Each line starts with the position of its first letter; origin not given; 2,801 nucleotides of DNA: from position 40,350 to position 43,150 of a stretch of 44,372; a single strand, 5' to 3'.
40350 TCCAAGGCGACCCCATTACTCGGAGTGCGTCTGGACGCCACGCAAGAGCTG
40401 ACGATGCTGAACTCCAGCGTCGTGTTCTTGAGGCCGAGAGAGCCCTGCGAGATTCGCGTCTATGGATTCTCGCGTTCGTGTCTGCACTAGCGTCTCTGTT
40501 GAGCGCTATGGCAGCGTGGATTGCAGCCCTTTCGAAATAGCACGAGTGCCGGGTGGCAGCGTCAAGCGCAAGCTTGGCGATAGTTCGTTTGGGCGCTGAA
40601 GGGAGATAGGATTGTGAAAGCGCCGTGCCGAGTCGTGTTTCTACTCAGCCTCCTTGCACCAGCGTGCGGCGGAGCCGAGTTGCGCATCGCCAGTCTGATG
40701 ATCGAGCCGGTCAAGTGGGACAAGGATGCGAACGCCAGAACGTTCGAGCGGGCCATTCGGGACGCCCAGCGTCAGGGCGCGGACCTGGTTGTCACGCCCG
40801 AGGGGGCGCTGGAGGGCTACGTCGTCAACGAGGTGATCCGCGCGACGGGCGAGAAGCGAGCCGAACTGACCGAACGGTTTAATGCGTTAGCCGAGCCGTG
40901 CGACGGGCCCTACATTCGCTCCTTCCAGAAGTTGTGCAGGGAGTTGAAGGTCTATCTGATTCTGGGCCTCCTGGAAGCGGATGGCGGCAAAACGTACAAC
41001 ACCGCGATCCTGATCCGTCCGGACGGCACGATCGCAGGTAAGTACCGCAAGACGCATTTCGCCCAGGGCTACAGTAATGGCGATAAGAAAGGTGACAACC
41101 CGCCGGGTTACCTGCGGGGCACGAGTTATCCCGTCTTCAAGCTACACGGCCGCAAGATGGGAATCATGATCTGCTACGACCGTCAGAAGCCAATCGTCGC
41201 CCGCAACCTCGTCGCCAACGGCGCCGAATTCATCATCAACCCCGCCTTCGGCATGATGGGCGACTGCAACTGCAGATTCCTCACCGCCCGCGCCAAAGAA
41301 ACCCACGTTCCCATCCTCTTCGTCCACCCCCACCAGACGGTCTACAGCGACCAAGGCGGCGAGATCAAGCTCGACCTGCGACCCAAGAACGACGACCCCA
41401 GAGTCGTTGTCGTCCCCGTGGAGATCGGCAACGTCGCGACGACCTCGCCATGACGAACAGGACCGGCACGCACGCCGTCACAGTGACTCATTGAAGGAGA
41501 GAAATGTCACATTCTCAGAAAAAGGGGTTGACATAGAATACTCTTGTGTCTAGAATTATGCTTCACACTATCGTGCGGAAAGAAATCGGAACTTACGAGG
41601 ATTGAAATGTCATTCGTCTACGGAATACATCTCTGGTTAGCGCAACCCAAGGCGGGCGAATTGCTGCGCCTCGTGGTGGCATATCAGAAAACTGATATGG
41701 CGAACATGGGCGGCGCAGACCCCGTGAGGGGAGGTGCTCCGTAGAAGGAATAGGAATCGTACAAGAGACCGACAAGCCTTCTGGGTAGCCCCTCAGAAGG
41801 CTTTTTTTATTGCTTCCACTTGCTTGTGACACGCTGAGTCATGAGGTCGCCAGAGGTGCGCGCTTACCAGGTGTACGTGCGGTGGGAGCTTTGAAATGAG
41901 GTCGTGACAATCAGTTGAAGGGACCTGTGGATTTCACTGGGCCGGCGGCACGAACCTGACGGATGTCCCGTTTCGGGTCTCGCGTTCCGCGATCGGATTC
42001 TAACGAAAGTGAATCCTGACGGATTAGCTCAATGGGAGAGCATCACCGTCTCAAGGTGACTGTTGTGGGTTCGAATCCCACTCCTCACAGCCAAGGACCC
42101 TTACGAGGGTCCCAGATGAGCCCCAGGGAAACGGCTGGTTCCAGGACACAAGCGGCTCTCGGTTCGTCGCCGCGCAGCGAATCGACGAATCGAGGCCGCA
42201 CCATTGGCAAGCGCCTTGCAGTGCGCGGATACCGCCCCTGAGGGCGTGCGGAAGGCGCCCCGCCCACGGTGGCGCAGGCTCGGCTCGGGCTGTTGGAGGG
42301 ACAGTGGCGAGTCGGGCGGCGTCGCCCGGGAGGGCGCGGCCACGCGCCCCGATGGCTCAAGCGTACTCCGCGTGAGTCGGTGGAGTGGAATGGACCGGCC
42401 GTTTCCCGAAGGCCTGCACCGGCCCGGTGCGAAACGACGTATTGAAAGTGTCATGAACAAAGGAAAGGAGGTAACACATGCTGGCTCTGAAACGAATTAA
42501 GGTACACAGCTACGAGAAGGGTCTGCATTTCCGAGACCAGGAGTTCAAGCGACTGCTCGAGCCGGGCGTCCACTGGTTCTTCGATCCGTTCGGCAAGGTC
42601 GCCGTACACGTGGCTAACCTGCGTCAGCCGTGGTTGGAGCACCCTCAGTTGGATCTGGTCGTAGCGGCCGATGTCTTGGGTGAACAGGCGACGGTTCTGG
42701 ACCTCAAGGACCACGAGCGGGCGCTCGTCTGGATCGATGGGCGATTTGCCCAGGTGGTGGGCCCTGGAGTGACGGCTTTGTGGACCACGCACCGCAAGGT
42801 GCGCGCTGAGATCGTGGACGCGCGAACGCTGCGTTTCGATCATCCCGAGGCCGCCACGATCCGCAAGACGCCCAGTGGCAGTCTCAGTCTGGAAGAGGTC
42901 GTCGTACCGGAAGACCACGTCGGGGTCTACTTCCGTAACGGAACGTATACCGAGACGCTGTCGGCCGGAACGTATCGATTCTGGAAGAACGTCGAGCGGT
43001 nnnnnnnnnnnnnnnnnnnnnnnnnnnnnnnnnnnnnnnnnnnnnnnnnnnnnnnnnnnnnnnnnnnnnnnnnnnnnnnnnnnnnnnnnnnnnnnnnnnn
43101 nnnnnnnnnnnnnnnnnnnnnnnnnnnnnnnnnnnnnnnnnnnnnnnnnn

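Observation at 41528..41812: Stand-alone promoter-to-terminator unit in a lower-GC non-coding island: candidate sRNA or 45-aa peptide gene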

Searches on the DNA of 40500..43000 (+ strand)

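Call 4: search_rna_families(source=window, start=40500, end=43000, threshold=evalue, max_evalue=10, show_alignments=3)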
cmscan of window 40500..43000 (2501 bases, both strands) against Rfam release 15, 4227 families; matches with E-value up to 10: 5.
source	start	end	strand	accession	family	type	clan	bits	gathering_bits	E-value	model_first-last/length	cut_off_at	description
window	42018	42087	+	RF00005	tRNA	Gene; tRNA;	CL00001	44.6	29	1.2e-07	1-71/71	no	tRNA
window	40747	40972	+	RF02205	WT1-AS_3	Gene; lncRNA;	-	22.4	55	3.2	1-245/245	no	WT1 antisense RNA conserved region 3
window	41095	41170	-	RF00624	P9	Gene;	-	21.4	43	0.13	1-74/74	no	Pseudomonas sRNA P9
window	42065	42081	-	RF04351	Plastid-psbl-rps4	Cis-reg;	-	16.6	68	5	9-25/53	no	Plastid-psbl-rps4 3UTR RNA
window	41192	41240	-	RF01123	sR35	Gene; snRNA; snoRNA; CD-box;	-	12.8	60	6.4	1-57/57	no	Small nucleolar RNA sR35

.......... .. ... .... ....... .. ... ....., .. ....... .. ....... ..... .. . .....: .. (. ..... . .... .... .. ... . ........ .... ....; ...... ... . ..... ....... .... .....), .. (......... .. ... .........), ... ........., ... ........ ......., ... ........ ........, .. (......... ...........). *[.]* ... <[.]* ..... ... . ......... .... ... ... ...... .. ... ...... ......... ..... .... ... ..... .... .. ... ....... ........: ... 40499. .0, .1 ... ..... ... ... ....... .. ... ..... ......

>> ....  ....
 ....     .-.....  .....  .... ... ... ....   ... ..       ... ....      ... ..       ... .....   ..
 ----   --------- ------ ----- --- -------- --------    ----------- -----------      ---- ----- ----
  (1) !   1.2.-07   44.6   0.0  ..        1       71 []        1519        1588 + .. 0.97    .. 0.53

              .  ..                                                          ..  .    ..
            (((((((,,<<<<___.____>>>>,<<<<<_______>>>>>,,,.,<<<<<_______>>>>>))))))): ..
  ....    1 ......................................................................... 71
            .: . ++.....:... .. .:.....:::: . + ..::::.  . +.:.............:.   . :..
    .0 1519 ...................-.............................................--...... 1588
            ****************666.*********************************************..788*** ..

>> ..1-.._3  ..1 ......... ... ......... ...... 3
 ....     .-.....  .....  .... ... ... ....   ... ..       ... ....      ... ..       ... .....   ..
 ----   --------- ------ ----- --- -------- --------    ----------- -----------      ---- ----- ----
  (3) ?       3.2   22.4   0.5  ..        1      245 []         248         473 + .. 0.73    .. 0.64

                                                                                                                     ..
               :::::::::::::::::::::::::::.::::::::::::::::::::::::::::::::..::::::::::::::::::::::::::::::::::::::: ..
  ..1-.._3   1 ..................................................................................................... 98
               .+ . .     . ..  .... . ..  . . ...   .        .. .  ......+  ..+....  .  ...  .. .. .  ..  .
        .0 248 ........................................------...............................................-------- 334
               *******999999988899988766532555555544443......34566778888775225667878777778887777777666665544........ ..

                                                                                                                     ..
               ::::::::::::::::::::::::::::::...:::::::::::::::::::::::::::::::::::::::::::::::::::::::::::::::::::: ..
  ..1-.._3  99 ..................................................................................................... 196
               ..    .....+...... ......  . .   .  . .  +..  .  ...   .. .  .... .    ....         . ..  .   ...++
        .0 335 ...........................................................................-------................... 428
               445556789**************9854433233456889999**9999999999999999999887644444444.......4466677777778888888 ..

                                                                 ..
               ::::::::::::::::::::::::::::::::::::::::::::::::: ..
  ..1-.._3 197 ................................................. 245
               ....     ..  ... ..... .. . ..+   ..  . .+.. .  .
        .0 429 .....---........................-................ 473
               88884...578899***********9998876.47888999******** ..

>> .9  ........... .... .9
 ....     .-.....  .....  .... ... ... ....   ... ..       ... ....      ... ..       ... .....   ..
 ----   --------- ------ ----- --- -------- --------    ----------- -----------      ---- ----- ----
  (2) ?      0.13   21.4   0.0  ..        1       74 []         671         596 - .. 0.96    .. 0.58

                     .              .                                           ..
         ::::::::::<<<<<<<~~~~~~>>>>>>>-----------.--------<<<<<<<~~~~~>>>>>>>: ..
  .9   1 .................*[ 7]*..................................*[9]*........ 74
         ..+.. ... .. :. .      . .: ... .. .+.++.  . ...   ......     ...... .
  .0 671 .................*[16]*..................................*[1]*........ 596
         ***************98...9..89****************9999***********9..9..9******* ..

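Call 51: build_rna_model(alignment_id=A4)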
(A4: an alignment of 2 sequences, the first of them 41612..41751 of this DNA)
Model R1 built from alignment A4 (2 sequences, 140 columns); structure: RNAalifold consensus.
model positions 140; base pairs 44; branch points 0; effective number of sequences 0.66; information 0.591 bits per position. Calibrated on 0.2 Mb of random sequence (short: E-values are rough).
structure used (alignment columns):
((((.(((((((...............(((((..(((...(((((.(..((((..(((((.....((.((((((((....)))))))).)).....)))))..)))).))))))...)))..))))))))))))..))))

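Call 52: search_with_rna_model(model_id=R1, sources=[window, L001, L002, L003, L004, L005, L006, L007, L008, L009, L010, L011, L012, L013, L014, L015, L016, L017, L018, L019, L020, L021, L022, L023, L024, L025, L026, L027, L028, L029, L030, L031, L032, L033, L034, L035, L036, L037, L038, L039, L040, L041, L042, L043, L044, L045, L046, L047, L048, L049, L050, L051, L052, L053, L054, L055, L056, L057, L058, L059, L060, L061, L062, L063, L064, L065, L066, L067, L068, L069, L070, L071, L072, L073, L074, L075, L076, L077, L078, L079, L080, L081, L082, L083, L084, L085, L086, L087], max_evalue=10)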
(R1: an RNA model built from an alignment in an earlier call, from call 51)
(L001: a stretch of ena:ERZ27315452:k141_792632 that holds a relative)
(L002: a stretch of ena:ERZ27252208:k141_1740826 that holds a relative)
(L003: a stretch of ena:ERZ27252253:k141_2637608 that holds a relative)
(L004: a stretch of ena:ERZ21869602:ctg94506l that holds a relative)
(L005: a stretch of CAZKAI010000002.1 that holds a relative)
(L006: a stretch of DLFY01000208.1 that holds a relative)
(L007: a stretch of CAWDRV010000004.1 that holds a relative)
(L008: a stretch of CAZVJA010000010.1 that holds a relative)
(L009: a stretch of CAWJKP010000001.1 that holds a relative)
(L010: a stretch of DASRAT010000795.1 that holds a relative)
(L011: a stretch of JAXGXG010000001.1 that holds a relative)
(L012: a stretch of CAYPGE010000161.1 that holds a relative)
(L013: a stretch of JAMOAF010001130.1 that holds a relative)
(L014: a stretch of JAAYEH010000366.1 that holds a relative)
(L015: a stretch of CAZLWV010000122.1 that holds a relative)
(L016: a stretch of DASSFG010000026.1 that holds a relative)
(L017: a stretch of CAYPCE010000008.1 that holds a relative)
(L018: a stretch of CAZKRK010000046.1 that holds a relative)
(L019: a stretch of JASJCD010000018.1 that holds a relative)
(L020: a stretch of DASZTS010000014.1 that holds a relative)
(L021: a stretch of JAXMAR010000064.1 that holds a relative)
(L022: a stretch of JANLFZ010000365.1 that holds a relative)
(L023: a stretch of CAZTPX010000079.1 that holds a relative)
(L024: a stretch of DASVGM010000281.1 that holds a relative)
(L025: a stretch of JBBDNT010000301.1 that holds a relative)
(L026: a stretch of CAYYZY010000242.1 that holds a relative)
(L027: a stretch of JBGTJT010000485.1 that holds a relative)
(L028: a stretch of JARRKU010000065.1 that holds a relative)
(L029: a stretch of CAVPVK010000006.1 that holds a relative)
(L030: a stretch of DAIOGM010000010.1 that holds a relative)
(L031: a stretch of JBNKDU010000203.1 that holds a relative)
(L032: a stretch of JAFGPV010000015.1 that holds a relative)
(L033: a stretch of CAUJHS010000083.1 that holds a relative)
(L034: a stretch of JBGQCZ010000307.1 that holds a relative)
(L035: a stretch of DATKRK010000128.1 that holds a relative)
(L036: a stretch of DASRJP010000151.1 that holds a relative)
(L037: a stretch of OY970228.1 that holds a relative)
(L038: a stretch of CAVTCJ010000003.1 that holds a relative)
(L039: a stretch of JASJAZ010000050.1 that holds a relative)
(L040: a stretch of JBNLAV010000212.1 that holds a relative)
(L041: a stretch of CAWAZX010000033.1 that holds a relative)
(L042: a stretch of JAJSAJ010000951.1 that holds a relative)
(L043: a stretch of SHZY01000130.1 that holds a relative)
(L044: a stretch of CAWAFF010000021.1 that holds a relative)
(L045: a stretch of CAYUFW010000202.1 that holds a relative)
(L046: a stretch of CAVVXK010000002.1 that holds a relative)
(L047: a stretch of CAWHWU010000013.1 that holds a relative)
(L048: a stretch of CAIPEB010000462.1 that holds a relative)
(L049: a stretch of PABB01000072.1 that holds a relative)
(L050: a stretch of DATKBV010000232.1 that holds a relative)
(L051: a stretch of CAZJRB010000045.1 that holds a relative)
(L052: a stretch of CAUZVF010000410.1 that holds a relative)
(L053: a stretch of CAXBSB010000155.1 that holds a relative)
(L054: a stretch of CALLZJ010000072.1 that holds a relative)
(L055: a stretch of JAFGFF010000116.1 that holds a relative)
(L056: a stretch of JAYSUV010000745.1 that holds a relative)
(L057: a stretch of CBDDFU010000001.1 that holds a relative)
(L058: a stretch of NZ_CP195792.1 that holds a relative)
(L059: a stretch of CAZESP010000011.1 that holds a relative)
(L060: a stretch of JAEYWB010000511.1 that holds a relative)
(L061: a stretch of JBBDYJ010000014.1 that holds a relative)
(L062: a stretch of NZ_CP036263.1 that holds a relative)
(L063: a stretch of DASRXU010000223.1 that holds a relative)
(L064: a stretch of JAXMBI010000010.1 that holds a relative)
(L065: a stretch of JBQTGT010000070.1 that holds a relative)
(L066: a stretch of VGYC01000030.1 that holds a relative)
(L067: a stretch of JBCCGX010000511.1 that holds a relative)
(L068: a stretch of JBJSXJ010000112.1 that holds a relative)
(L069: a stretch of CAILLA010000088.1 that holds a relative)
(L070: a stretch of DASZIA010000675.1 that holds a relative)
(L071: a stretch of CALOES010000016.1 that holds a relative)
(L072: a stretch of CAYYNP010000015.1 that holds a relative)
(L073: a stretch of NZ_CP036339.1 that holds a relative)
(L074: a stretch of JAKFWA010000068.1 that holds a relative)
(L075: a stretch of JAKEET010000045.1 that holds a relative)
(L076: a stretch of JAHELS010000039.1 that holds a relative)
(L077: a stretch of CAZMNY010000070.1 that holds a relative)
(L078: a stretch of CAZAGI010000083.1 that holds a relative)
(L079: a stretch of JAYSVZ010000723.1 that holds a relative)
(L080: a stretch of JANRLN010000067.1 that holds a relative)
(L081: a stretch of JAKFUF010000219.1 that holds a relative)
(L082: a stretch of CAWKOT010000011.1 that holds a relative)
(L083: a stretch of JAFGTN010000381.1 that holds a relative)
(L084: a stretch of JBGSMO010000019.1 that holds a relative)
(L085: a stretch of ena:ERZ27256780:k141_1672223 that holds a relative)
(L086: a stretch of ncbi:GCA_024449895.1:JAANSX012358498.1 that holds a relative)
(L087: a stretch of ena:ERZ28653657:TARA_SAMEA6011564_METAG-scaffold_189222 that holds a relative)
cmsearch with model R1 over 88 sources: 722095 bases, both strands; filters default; matches with E-value up to 10: 5.
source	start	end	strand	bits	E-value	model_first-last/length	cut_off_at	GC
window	41612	41751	+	173.9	2e-43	1-140/140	no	0.56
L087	1121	1260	+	173.8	2.3e-43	1-140/140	no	0.64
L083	3800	3874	-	13.3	3.6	1-140/140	no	0.61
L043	7394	7424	-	12.7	5.2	1-140/140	no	0.77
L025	2469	2507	+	12.1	7.8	1-140/140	no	0.77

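Call 66: search_rna_families(source=window, start=41540, end=41830, threshold=evalue, max_evalue=10, show_alignments=2)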
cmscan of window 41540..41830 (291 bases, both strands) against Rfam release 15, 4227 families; matches with E-value up to 10: 4.
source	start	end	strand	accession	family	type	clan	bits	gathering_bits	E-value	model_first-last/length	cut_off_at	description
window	41747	41813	+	RF02898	AaHKsRNA20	Gene; sRNA;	-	17.7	43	3.3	1-77/77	no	Aggregatibacter sRNA 20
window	41654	41723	-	RF00510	Tombus_IRE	Cis-reg;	-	15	45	3.4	1-94/94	no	Tombusvirus internal replication element (IRE)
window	41744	41810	+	RF01859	Phe_leader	Cis-reg; leader;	-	14.4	55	7.4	1-125/125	no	Phenylalanine leader peptide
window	41716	41736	-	RF02224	sX5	Gene; sRNA;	-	12.5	50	5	16-36/49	no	Xanthomonadaceae sRNA sX5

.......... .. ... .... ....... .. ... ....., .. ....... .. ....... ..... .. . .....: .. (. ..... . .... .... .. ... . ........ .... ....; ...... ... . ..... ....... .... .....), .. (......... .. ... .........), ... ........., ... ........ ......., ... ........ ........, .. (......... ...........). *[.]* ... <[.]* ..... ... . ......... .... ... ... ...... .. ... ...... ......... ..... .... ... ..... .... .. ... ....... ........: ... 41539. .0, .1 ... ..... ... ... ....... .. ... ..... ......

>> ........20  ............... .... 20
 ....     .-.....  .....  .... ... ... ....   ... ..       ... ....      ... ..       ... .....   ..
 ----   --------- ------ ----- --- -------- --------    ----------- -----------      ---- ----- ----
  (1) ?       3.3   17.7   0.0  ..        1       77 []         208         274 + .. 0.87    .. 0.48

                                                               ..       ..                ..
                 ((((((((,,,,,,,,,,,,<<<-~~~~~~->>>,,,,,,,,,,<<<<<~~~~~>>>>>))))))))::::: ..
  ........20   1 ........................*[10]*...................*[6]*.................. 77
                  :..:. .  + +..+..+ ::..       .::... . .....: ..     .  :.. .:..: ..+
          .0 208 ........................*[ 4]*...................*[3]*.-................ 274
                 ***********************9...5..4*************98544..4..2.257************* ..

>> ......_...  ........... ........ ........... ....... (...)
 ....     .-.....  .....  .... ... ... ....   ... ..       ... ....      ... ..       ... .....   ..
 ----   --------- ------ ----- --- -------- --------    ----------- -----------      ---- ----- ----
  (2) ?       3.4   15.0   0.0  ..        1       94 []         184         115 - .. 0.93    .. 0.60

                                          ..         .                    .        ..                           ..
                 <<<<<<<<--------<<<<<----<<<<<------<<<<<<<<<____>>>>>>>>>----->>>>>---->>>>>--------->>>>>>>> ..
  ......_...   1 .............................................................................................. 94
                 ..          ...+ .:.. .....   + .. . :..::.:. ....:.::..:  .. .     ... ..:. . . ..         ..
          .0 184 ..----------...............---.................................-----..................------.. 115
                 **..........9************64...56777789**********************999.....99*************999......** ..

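Call 74: search_dna_similar(query=window:41454-41925:+, collection=plasmids, mode=distant, max_evalue=0.01, max_rows=5)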
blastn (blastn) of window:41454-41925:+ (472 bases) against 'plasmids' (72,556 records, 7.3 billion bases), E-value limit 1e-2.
No match.

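Call 75: search_dna_similar(query=window:41454-41925:+, collection=phages, mode=distant, max_evalue=0.01, max_rows=5)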
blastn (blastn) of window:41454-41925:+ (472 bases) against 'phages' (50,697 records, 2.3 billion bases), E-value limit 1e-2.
No match.

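Call 89: search_with_rna_model(model_id=R1, sources=[L088, L089, L090], max_evalue=10, show_alignments=2)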
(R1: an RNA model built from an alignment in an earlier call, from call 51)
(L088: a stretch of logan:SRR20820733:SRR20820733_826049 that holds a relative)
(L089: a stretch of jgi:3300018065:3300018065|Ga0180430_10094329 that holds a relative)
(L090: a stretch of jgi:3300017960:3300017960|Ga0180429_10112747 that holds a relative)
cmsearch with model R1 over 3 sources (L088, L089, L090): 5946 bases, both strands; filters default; matches with E-value up to 10: 1.
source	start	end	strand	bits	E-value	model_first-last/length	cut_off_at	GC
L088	1528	1667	+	173.9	1.7e-45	1-140/140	no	0.56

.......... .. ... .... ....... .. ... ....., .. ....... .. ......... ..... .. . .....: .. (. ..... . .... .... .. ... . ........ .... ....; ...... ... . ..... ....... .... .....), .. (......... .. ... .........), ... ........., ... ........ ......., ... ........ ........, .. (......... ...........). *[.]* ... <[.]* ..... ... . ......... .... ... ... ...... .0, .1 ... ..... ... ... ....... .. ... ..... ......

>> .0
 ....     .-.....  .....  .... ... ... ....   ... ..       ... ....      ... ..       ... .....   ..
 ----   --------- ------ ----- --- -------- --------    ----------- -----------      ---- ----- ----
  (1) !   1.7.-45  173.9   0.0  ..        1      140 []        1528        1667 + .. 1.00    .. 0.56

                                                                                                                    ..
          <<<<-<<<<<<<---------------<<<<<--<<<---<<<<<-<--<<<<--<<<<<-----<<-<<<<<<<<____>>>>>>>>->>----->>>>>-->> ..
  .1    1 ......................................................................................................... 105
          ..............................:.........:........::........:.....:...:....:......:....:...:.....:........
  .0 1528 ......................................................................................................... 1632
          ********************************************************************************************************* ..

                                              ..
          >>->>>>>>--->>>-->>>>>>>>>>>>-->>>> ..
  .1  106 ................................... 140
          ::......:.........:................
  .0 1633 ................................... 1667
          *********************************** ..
